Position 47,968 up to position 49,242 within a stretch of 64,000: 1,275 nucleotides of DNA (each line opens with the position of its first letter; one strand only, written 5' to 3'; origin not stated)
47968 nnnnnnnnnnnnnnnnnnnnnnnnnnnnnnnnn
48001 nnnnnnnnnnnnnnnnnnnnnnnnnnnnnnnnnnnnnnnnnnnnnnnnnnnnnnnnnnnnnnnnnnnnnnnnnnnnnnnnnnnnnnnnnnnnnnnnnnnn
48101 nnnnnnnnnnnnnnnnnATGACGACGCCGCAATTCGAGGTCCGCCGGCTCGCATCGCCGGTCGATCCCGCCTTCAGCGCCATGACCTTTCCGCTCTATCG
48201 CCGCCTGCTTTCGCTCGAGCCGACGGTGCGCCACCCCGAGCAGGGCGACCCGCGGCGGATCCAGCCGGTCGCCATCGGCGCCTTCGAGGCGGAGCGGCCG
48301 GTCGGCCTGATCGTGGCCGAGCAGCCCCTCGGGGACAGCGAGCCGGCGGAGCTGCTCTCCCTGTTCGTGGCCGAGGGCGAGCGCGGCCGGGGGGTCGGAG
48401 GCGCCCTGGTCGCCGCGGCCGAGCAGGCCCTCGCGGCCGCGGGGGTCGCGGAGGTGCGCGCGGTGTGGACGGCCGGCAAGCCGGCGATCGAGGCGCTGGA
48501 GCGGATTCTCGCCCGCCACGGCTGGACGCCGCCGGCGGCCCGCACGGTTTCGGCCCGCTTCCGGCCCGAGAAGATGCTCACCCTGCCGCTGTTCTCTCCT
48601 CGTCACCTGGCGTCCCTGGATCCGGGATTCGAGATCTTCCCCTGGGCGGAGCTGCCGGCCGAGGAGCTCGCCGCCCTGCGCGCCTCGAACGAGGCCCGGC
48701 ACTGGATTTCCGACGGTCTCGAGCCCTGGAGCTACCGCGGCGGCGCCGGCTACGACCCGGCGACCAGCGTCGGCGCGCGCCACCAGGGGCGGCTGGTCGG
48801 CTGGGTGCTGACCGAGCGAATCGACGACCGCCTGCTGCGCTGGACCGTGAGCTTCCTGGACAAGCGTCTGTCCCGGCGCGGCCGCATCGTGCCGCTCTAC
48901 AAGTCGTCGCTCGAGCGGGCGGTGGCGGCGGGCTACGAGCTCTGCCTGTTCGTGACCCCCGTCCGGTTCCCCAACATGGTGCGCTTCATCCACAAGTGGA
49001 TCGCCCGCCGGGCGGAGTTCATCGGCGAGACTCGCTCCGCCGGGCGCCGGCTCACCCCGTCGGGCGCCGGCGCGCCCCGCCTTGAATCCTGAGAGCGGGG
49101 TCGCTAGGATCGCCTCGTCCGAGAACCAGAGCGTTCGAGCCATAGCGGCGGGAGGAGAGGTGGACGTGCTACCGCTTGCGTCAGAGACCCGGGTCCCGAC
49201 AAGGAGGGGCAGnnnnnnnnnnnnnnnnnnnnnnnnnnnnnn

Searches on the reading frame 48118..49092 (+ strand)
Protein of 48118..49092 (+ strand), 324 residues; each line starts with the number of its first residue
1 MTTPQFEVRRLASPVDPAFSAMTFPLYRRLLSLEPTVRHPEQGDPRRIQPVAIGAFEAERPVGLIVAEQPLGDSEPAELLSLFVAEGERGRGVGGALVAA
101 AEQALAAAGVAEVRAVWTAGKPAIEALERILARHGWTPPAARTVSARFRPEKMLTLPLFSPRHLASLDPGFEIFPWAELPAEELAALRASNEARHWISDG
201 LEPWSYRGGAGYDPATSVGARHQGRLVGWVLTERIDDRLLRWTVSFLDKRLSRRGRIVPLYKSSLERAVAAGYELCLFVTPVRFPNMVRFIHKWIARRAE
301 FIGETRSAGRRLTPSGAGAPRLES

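Call 8: search_protein_families(library=pfam, proteins=[window:48118-49092:+], max_evalue=0.01)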
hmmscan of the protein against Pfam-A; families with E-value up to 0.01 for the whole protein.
window:48118-49092:+ (324 aa): 4 families
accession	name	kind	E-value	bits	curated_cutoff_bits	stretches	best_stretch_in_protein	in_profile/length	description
PF00583.31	Acetyltransf_1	-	7.6e-11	42.8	20.7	1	50-129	27-113/116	Acetyltransferase (GNAT) family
PF13508.13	Acetyltransf_7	-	1.9e-05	25.4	27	1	57-113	10-65/84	Acetyltransferase (GNAT) domain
PF13673.13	Acetyltransf_10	-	0.00099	19.5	23.6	1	53-111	34-86/128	Acetyltransferase (GNAT) domain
PF08445.16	FR47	-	0.0082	16.6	22.1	0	77-130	22-75/86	FR47-like protein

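Call 9: search_protein_families(library=ncbifam, proteins=[window:48118-49092:+], max_evalue=0.01)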
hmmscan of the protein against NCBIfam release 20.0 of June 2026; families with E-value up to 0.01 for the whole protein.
window:48118-49092:+ (324 aa): 1 family
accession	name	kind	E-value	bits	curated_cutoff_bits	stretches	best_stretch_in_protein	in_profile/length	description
NF002959.0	PRK03624.1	equivalog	0.0019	17.9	124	1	80-115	76-111/147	GNAT family acetyltransferase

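Call 29: list_cluster_members(proteins=[window:48118-49092:+, window:49213-51276:+, window:53355-54512:+, window:43182-44309:-, window:41033-42532:+])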
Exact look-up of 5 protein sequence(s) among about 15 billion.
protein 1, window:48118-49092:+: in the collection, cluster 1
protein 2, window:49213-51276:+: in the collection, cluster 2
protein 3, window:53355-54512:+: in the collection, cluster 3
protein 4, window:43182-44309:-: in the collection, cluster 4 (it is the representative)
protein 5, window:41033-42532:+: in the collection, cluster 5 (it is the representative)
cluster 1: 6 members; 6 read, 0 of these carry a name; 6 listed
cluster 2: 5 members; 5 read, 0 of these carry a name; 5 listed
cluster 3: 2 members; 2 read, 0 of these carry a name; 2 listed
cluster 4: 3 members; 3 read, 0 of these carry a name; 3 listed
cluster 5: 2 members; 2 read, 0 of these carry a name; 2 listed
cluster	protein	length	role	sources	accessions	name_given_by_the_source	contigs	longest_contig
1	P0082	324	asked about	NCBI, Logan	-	-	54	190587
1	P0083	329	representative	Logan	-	-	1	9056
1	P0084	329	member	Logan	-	-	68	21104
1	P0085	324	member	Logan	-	-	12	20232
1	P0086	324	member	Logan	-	-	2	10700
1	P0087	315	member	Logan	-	-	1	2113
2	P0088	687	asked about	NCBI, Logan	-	-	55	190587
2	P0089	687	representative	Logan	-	-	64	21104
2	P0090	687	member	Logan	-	-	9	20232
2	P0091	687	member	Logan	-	-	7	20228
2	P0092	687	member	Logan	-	-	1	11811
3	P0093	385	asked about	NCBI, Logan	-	-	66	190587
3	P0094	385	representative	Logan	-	-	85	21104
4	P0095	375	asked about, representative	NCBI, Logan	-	-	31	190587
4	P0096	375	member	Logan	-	-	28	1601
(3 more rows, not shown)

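Call 40: find_homologous_proteins(query=window:48118-49092:+, max_evalue=0.00001)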
Query window:48118-49092:+ (324 aa): 68 proteins with E <= 0.00001 among 8000 candidates.
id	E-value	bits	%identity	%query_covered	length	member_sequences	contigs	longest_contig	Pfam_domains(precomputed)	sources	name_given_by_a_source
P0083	5.9e-203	691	97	100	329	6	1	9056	PF13508.14,PF00583.32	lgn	-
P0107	1.6e-156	538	78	96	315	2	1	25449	PF00583.32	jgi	-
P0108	2.6e-153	528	75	97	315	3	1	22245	PF00583.32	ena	-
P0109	6.0e-153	527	77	96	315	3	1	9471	PF00583.32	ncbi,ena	-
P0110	4.5e-152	524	75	96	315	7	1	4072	PF00583.32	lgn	-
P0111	1.2e-150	519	76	96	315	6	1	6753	PF00583.32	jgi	jgi:GNAT superfamily N-acetyltransferase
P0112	2.2e-150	518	76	96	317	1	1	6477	PF13508.14,PF00583.32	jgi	jgi:ribosomal protein S18 acetylase RimI-like enzyme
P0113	5.7e-150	517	77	95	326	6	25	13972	PF00583.32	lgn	-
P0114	9.5e-150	516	75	96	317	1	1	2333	PF00583.32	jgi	jgi:GNAT superfamily N-acetyltransferase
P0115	7.1e-148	510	73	96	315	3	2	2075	PF13508.14,PF00583.32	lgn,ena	-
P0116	7.0e-135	467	69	96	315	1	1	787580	PF00583.32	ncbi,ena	-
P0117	1.4e-123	430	65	96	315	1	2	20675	PF08445.17,PF00583.32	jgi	-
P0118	4.0e-123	429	66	95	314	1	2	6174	PF13508.14,PF08445.17,PF00583.32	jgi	-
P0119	8.7e-120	418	65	95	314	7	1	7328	PF13508.14,PF08445.17,PF00583.32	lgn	-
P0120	1.9e-118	413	63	96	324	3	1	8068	PF13508.14,PF00583.32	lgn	-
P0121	8.9e-117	408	61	96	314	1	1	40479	PF13673.14,PF13508.14,PF00583.32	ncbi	-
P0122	2.5e-111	390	61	94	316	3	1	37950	PF13673.14,PF13508.14,PF00583.32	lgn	-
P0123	1.6e-110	387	59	93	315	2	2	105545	PF00583.32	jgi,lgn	jgi:GNAT superfamily N-acetyltransferase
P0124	1.8e-99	351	68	77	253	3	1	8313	PF08445.17,PF00583.32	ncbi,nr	ncbi:MAG: GNAT family N-acetyltransferase, partial [Acidobacteria bacterium]|nr:GNAT family N-acetyl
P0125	1.2e-92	328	53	95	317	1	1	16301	PF13508.14,PF00583.32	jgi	-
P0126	2.0e-92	328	52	98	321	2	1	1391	PF13508.14,PF08445.17,PF00583.32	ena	-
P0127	1.8e-91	325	53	95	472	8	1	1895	PF05147.20,PF00583.32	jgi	-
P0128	9.6e-91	322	54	92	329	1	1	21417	PF08445.17,PF00583.32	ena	-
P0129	1.9e-90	321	52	95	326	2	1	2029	PF13508.14,PF08445.17,PF00583.32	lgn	-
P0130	3.0e-90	321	51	97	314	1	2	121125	PF13508.14,PF00583.32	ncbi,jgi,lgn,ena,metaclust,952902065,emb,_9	jgi:GNAT superfamily N-acetyltransferase|metaclust:\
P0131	3.6e-90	320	52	95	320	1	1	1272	PF13508.14,PF08445.17,PF00583.32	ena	-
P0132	5.6e-90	320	52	96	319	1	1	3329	PF13508.14,PF00583.32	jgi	jgi:GNAT superfamily N-acetyltransferase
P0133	7.4e-90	319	51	98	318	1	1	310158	PF13508.14,PF08445.17,PF00583.32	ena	-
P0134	2.0e-89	318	50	98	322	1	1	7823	PF13508.14,PF00583.32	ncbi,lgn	-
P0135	7.4e-89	316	49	95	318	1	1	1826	PF13508.14,PF00583.32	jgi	jgi:GNAT superfamily N-acetyltransferase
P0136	5.3e-88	313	51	95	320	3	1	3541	PF00583.32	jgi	-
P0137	3.5e-86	307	51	96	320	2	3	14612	PF13508.14,PF08445.17,PF00583.32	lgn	-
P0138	5.7e-86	307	48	97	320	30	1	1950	PF13508.14,PF08445.17,PF00583.32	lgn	-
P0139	1.6e-85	305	49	96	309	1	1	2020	PF00583.32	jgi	-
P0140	1.9e-85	305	52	92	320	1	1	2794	PF13508.14,PF08445.17,PF00583.32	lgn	-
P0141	2.5e-85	304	49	94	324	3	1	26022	PF13508.14,PF00583.32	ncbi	-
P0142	3.3e-85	304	52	91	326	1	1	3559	PF13673.14,PF13508.14,PF08445.17,PF00583.32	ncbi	-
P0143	5.7e-85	303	50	97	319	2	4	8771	PF00583.32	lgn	-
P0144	2.0e-84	302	50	99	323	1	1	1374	PF13673.14,PF13508.14,PF00583.32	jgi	-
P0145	3.4e-83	297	51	96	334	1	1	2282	PF00583.32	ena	-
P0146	3.3e-82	294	51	92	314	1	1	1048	PF13508.14,PF00583.32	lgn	-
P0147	1.7e-81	292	47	95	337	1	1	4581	PF13508.14,PF00583.32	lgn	-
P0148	4.7e-81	290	48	97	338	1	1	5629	PF00583.32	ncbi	ncbi:MAG: GNAT family N-acetyltransferase [Thermoanaerobaculia bacterium]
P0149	4.4e-80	287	50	95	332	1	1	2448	PF00583.32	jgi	jgi:GNAT superfamily N-acetyltransferase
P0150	6.4e-80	287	46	98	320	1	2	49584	PF13508.14,PF00583.32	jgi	jgi:GNAT superfamily N-acetyltransferase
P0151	1.2e-79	286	49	97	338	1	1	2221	PF00583.32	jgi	jgi:GNAT superfamily N-acetyltransferase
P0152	4.7e-78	281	48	97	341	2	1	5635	PF00583.32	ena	-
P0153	2.9e-76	275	46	95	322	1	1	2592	PF00583.32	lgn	-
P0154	4.3e-74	268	45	96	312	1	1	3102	PF00583.32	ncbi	-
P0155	4.4e-74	268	45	97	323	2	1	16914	PF00583.32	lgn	-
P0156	3.0e-73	265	44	93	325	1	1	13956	PF00583.32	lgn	-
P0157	2.1e-72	262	43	97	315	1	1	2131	PF13508.14,PF00583.32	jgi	jgi:GNAT superfamily N-acetyltransferase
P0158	2.9e-72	262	52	79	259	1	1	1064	PF13508.14,PF00583.32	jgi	jgi:GNAT superfamily N-acetyltransferase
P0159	4.1e-71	258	45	89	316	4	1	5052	PF00583.32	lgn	-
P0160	6.2e-71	257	47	91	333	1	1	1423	PF13508.14,PF00583.32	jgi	jgi:GNAT superfamily N-acetyltransferase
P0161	8.9e-71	257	45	94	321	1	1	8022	PF13508.14,PF00583.32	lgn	-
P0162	8.7e-66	240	43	95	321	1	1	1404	PF13673.14,PF13508.14,PF00583.32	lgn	-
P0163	2.1e-65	239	42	91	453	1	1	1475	PF13508.14,PF05147.20,PF00583.32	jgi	jgi:ribosomal protein S18 acetylase RimI-like enzyme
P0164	4.5e-65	238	45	94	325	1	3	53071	PF13508.14,PF00583.32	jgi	jgi:GNAT superfamily N-acetyltransferase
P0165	1.8e-64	236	43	91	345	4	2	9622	PF00583.32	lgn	-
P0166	1.8e-62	229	42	98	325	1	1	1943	PF13673.14,PF13508.14,PF00583.32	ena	-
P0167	1.6e-60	223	41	96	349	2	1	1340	PF00583.32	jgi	jgi:GNAT superfamily N-acetyltransferase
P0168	6.7e-59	218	44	91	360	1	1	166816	PF00583.32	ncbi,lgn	ncbi:MAG: GNAT family N-acetyltransferase [Acidobacteriota bacterium]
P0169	3.3e-57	212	39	97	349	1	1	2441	PF08445.17,PF00583.32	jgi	jgi:GNAT superfamily N-acetyltransferase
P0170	5.0e-54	202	43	95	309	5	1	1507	PF13508.14,PF00583.32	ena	-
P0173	2.2e-16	78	29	94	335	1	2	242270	PF13673.14,PF13508.14,PF00583.32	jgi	jgi:GNAT superfamily N-acetyltransferase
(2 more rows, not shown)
